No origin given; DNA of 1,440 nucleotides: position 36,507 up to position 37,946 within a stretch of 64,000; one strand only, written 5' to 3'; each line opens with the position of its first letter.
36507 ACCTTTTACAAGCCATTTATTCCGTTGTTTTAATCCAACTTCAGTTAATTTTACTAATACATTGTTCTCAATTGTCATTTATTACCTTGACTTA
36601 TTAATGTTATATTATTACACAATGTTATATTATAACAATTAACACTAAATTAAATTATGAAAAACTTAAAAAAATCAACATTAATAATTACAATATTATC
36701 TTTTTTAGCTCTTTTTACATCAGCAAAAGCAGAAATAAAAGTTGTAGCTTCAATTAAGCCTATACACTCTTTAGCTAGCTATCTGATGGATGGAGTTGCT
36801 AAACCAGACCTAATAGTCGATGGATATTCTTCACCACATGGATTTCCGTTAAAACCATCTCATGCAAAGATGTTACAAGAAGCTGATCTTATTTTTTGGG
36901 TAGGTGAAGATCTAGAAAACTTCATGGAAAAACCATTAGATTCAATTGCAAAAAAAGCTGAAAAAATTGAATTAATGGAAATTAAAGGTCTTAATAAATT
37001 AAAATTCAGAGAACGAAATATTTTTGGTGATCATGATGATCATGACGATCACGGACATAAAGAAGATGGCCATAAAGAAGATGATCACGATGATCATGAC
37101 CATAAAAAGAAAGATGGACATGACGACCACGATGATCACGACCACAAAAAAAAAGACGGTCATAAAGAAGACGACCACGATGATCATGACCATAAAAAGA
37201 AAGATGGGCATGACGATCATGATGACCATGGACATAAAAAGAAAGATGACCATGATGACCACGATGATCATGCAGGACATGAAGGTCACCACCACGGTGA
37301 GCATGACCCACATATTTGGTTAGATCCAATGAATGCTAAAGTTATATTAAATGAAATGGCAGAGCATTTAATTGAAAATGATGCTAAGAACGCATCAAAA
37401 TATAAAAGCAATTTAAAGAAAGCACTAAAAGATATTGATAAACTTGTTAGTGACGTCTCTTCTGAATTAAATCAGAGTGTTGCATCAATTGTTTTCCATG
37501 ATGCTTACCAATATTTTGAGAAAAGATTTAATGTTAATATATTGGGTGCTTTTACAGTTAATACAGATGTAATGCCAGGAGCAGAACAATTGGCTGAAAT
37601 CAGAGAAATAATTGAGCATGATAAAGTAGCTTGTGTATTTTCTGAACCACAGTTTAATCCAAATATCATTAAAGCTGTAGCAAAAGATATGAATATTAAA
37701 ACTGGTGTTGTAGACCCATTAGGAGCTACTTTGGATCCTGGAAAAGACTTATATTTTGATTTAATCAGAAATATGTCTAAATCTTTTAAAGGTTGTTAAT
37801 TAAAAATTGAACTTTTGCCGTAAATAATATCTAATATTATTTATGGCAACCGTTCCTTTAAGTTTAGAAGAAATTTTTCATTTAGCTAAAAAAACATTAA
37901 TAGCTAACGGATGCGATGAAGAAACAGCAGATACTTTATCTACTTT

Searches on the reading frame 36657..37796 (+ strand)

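Call 47: search_protein_families(library=pfam, proteins=[window:36657-37796:+], max_evalue=0.00001)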
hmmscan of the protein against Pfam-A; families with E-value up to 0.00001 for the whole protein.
window:36657-37796:+ (380 aa): 1 family
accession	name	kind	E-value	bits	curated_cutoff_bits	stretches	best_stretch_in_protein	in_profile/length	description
PF01297.22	ZnuA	-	2.7e-54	184.8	29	1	29-378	1-261/263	Zinc-uptake complex component A periplasmic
